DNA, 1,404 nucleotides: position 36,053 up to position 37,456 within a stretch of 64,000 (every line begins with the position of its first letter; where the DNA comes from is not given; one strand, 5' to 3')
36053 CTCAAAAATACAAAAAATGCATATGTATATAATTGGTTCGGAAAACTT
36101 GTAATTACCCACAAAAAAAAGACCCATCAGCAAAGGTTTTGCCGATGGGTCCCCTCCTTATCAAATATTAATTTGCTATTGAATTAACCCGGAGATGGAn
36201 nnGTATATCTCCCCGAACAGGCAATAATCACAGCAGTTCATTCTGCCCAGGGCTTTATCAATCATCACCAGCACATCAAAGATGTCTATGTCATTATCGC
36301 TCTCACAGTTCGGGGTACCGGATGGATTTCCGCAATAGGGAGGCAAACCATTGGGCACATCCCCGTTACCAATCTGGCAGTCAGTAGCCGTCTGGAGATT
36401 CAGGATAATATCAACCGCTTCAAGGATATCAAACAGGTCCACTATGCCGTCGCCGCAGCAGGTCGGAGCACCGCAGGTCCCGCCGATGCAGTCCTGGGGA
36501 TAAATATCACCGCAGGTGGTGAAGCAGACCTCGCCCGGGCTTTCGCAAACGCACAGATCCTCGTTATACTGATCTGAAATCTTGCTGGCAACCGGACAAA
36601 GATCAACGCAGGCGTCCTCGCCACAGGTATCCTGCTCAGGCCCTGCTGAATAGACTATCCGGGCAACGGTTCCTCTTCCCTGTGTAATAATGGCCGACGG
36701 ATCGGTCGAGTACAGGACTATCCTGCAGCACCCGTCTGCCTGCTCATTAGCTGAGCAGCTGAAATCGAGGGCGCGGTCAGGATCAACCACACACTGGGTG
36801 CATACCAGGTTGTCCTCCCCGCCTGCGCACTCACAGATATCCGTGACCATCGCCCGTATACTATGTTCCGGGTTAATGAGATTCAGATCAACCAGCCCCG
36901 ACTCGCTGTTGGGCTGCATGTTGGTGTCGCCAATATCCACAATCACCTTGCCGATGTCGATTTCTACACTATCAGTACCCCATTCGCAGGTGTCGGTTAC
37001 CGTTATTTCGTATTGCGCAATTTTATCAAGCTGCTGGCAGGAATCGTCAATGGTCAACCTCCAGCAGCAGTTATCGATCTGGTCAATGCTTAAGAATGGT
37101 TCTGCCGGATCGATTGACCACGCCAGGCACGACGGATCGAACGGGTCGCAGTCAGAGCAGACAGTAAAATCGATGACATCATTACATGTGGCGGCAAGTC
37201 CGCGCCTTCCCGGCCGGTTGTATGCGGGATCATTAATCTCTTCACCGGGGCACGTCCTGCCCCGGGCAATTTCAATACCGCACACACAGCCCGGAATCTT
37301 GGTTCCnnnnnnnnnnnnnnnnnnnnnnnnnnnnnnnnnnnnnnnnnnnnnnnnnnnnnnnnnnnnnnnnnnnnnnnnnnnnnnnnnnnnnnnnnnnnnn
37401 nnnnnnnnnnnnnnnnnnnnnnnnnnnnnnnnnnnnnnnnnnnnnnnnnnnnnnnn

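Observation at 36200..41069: Giant secreted Cys-rich protein with 11 near-identical 150-bp tandem repeats and a dockerin-like tail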

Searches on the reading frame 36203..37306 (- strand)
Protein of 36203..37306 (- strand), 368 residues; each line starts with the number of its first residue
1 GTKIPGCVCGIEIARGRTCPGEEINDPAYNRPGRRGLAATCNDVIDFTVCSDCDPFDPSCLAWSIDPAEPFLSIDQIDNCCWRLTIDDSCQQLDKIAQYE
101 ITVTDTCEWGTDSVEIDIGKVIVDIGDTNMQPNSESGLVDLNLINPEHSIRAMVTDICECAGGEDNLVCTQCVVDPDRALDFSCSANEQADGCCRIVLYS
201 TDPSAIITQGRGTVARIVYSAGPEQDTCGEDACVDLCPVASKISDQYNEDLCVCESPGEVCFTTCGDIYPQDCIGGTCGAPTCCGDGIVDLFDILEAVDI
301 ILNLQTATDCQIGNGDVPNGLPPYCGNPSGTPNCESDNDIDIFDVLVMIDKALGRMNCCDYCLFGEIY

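Call 22: find_related_loci(query=window:36203-37306:-, collection=genome_contigs, flank=10000)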
Query seq(368 aa) (368 aa) in genome_contigs; peptide patterns used: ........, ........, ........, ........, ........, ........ (x = any residue, [..] = any of these).
16 stretches matched a pattern; 2 encode a relative of the query (tblastn E <= 1e-3); 2 distinct loci.
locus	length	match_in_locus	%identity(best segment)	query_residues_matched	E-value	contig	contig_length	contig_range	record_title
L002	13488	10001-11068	71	8-368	1e-170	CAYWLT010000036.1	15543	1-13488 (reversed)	MAG TPA_asm: uncultured Thermodesulfobacteriota bacterium isolate binchicken_co74_409 genome assembly, contig: NODE_7186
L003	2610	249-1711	76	9-368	7e-63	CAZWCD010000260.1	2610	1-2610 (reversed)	MAG TPA_asm: uncultured Thermodesulfobacteriota bacterium isolate SRP192927_co7_52 genome assembly, contig: NODE_111808_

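Call 29: find_homologous_proteins(query=window:36203-37306:-)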
Query seq(368 aa) (368 aa): 117 proteins with E <= 0.001 among 1256 candidates.
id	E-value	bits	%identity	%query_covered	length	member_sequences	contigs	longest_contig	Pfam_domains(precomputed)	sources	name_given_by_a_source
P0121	1.8e-228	776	92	98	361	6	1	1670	-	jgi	jgi:hypothetical protein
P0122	8.2e-193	659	78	100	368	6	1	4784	-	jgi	jgi:hypothetical protein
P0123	4.8e-191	653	80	96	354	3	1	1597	-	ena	-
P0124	1.9e-187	641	76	100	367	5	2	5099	-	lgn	-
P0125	6.7e-183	626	75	98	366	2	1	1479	-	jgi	-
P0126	7.9e-180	616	72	99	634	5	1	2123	-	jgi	jgi:hypothetical protein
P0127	3.7e-178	611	73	98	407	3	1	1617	-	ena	-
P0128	1.2e-177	609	73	98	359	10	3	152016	-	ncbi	-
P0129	1.4e-176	605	73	98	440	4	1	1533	-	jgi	-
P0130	2.8e-176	604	73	98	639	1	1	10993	-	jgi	jgi:hypothetical protein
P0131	4.1e-176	604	73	99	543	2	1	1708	-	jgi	jgi:hypothetical protein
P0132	7.0e-176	603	72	98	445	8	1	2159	-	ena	-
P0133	1.4e-174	599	72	99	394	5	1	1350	-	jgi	jgi:hypothetical protein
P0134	1.9e-174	598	71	98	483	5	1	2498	-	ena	-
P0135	1.5e-173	595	72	100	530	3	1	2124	-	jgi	jgi:hypothetical protein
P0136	2.4e-173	595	71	98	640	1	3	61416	-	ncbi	-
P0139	5.2e-172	590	71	99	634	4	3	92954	-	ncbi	-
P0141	6.8e-171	587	70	99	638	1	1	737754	-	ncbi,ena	-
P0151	3.3e-155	535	66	98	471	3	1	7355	PF00404.25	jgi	jgi:hypothetical protein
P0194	1.7e-93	332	48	98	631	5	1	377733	-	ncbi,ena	-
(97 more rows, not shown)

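Call 41: predict_structure(alignment_id=A1)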
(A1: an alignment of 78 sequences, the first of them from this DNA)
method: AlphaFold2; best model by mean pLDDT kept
length: 368 residues; sequences in the alignment: 78
mean_pLDDT: 86.4   pTM: 0.79
mean pLDDT of the five models: 86.4, 85.9, 84.3, 84.1, 83.6
residues with pLDDT >= 90: 216; 70-90: 106; 50-70: 32; < 50: 14
segments of 3 or more residues with pLDDT < 50: 1-3, 274-280, 327-329
pLDDT, mean of each block of 10 residues (from residue 1): 59 86 69 75 92 90 95 93 90 86 93 93 93 85 95 96 90 97 97 97 95 96 73 91 95 92 88 50 77 96 92 87 62 79 93 87 70
secondary structure, 60 per line:
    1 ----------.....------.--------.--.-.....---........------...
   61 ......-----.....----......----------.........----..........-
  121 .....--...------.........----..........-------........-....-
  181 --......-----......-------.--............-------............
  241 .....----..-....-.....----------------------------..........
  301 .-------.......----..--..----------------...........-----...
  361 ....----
elements in order: E11-15 E36-40 E44-51 E61-66 E72-76 E81-86 E97-105 E110-119 E121-125 E128-130 E137-145 E150-159 E167-174 H176-179 E183-188 E194-199 E210-221 H229-232 E233-245 E253-256 E258-262 H291-301 H309-315 H342-352 H358-364

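Call 54: search_solved_structures(query=A1, max_evalue=1, show_alignments=3)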
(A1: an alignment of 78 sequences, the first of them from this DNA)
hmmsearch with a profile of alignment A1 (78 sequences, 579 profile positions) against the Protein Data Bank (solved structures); distinct sequences matched with E-value up to 1: 0.

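Call 55: fold_search(model_id=the predicted structure, library=pdb)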
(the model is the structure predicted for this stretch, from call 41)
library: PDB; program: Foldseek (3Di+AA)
matches with E <= 10: 1977; with E <= 0.001: 627
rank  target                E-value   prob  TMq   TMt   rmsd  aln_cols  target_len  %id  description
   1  6kgf_C                1.0e-09  1.00  0.34  0.79   2.8       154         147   15  Crystal structure of CaDoc0917(R16D)-CaCohA2 complex at pH 8.2 (released 2020-07-08)
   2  6kgd_A                2.7e-09  1.00  0.33  0.77   3.0       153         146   15  Crystal structure of CaDoc0917(R49D)-CaCohA2 complex at pH 8.0 (released 2020-07-08)
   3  6kgc_A                3.1e-09  1.00  0.33  0.79   2.7       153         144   16  Crystal structure of CaDoc0917(R49D)-CaCohA2 complex at pH 5.4 (released 2020-07-08)
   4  6kge_A                6.9e-09  1.00  0.33  0.81   2.8       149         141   15  Crystal structure of CaDoc0917(R16D)-CaCohA2 complex at pH 5.5 (released 2020-07-08)
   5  6kgf_A                7.7e-09  1.00  0.34  0.81   2.4       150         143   15  Crystal structure of CaDoc0917(R16D)-CaCohA2 complex at pH 8.2 (released 2020-07-08)
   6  4ums                  2.1e-08  1.00  0.31  0.68   3.7       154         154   16  The crystal structure of the seventh ScaB type I cohesin from Pseudobacteroides cellulosolvens (released 2015-05-06)
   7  6avr_A                3.1e-08  1.00  0.24  0.11  17.5       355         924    8  Human alpha-V beta-3 Integrin (intermediate conformation) in complex with the therapeutic antibody LM609 (released 2017-11-01)
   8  2vn5_C                4.6e-08  1.00  0.31  0.71   3.4       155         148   15  The Clostridium cellulolyticum dockerin displays a dual binding mode for its cohesin partner (released 2008-05-20)
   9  4dh2_C                5.7e-08  1.00  0.30  0.63   4.5       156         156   13  Crystal structure of Coh-OlpC(Cthe_0452)-Doc435(Cthe_0435) complex: A novel type I Cohesin-Dockerin complex from Clost (released 2012-11-28)
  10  5es4_C                6.1e-08  1.00  0.27  0.12  15.9       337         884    8  RE-REFINEMENT OF INTEGRIN ALPHAXBETA2 ECTODOMAIN IN THE CLOSED/BENT CONFORMATION (released 2016-03-02)
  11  4dh2_A                7.6e-08  1.00  0.30  0.63   4.4       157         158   13  Crystal structure of Coh-OlpC(Cthe_0452)-Doc435(Cthe_0435) complex: A novel type I Cohesin-Dockerin complex from Clost (released 2012-11-28)
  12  5nrm_A                8.0e-08  1.00  0.31  0.72   3.5       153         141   16  Crystal structure of the sixth cohesin from Acetivibrio cellulolyticus' scaffoldin B in complex with Cel5 dockerin S51 (released 2018-01-31)
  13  3ul4_A                8.0e-08  1.00  0.29  0.69   3.6       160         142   13  Crystal structure of Coh-OlpA(Cthe_3080)-Doc918(Cthe_0918) complex: A novel type I Cohesin-Dockerin complex from Clost (released 2012-11-28)
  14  2vn5_A                9.5e-08  1.00  0.31  0.74   3.3       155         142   15  The Clostridium cellulolyticum dockerin displays a dual binding mode for its cohesin partner (released 2008-05-20)
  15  4g1e_A                1.1e-07  1.00  0.26  0.11  13.6       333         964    9  Crystal structure of integrin alpha V beta 3 with coil-coiled tag. (released 2012-12-12)
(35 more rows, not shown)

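Call 74: search_protein_families(library=ncbifam, proteins=[P0141, window:36203-37306:-], max_evalue=0.1)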
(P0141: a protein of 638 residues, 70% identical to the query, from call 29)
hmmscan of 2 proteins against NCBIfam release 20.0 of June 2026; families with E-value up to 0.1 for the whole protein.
P0141 (638 aa): 0 families

seq(368 aa): 0 families

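Call 75: list_cluster_members(proteins=[P0001, P0141, P0128, P0139, P0136, P0194])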
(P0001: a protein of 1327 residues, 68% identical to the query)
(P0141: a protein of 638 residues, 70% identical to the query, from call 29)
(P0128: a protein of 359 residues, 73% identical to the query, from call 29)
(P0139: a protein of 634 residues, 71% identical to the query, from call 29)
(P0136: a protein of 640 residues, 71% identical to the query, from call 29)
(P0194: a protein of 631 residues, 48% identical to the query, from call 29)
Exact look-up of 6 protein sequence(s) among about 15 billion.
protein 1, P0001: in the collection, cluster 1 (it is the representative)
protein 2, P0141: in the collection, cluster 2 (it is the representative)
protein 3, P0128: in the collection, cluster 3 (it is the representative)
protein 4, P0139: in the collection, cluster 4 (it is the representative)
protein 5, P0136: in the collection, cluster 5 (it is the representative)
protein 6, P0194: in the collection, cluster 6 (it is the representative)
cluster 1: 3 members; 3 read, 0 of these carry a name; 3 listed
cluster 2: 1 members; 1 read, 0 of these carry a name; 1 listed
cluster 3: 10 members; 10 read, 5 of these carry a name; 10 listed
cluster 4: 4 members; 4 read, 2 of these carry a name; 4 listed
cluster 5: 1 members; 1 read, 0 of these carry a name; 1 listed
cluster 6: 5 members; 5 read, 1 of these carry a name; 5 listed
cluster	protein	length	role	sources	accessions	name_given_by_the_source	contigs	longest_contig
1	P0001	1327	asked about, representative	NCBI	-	-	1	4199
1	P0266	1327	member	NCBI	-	-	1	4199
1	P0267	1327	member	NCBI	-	-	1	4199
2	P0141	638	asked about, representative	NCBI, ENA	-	-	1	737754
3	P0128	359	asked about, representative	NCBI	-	-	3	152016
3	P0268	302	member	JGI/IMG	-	hypothetical protein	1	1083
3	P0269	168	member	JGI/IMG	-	hypothetical protein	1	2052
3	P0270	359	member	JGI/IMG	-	hypothetical protein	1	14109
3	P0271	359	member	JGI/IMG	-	hypothetical protein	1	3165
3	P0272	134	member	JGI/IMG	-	hypothetical protein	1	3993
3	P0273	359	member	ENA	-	-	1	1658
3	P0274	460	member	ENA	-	-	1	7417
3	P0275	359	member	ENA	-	-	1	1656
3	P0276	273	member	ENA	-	-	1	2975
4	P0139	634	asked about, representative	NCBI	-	-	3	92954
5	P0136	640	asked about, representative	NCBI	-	-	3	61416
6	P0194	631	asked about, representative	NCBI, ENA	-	-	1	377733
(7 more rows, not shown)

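Call 76: find_encoding_contigs(protein=P0141, flank=10000, max_places=2)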
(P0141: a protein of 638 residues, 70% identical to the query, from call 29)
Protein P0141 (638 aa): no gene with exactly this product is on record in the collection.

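Call 77: find_encoding_contigs(protein=P0128, flank=10000, max_places=2)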
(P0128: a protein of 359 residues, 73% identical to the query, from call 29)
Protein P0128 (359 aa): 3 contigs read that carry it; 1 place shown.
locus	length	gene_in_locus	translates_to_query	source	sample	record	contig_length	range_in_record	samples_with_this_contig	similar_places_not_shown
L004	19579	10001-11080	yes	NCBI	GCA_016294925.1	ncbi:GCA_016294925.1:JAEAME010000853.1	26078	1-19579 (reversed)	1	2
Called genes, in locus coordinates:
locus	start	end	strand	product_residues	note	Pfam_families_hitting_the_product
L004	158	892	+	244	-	PF01966:HD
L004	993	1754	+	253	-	PF00037:Fer4 (faint), PF12837:Fer4_6, PF13187:Fer4_9 (weak), PF13237:Fer4_10, PF13459:Fer4_15 (faint), PF14697:Fer4_21 (weak), PF12838:Fer4_7 (weak), PF27217:AF_0155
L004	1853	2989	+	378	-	-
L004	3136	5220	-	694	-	PF03460:NIR_SIR_ferr, PF01077:NIR_SIR, PF03460:NIR_SIR_ferr, PF01077:NIR_SIR (weak)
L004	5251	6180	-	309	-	PF00291:PALP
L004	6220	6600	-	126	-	-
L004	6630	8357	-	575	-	PF00890:FAD_binding_2, PF07992:Pyr_redox_2 (faint), PF02910:Succ_DH_flav_C (weak)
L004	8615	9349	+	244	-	-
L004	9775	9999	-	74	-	-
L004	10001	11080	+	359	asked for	-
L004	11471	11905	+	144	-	PF01243:PNPOx_N (weak), PF12900:Pyridox_ox_2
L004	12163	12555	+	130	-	PF03899:ATP-synt_I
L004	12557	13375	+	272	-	PF00119:ATP-synt_A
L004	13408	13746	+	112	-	PF00137:ATP-synt_C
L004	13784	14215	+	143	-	PF00430:ATP-synt_B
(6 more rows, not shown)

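Call 78: find_encoding_contigs(protein=P0139, flank=10000, max_places=2)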
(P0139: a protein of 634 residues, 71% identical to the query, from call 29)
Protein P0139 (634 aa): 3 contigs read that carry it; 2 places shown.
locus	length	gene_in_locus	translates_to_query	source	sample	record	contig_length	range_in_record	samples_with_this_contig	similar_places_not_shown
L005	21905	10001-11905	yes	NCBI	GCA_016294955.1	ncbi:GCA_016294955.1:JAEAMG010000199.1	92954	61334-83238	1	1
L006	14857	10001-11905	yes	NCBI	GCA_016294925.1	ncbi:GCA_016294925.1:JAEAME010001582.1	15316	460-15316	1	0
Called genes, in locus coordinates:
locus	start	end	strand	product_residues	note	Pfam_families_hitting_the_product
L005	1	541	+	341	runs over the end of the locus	-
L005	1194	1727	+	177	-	PF00877:NLPC_P60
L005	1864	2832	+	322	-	PF00676:E1_dh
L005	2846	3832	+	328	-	PF02779:Transket_pyr, PF02780:Transketolase_C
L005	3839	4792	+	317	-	PF02126:PTE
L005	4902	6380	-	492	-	-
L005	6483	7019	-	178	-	PF01161:PBP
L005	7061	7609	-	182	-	PF01243:PNPOx_N, PF12900:Pyridox_ox_2 (weak)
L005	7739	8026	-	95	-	PF11950:DUF3467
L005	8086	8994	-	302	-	PF03781:FGE-sulfatase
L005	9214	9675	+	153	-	-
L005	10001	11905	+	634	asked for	-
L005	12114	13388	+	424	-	PF02310:B12-binding, PF04055:Radical_SAM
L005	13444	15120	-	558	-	PF13231:PMT_2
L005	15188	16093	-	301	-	-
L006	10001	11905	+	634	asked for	-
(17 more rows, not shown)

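Call 89: search_protein_representatives(protein=window:36203-37306:-)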
Query: 368 residues. Proteins with E-value up to 0.001 (for the whole library): 216; up to 1e-10: 122; up to 1e-30: 43. The best 150 are listed.
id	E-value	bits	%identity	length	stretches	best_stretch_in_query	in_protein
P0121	5.9e-229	776.2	92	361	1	8-368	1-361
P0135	4.8e-174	595.4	73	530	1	1-368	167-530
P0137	9.6e-173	591.1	71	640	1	4-368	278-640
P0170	5.4e-133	460.2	61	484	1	6-368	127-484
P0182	2.2e-121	421.9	55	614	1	9-365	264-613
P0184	4.5e-118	411.0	72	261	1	103-368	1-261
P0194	5.3e-94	331.8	53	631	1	23-368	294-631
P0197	3.9e-92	325.7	51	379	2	158-368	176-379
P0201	2.1e-87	310.0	65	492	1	4-218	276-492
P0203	2.3e-86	306.6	65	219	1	37-254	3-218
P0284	5.4e-84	298.8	52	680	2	152-368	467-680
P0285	3.2e-81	289.7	50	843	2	163-368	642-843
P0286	2.6e-77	276.8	48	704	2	163-368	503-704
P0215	3.0e-77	276.6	75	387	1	1-163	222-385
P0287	1.5e-76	274.4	48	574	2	162-368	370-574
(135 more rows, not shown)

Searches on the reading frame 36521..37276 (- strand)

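Call 30: search_protein_families(library=pfam, proteins=[window:36521-37276:-], max_evalue=10)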
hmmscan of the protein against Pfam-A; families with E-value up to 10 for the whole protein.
seq(252 aa): 1 family
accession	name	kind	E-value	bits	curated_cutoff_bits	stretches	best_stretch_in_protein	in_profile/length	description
PF15580.11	Imm53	-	0.029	14.6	25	1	62-101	22-63/92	Immunity protein 53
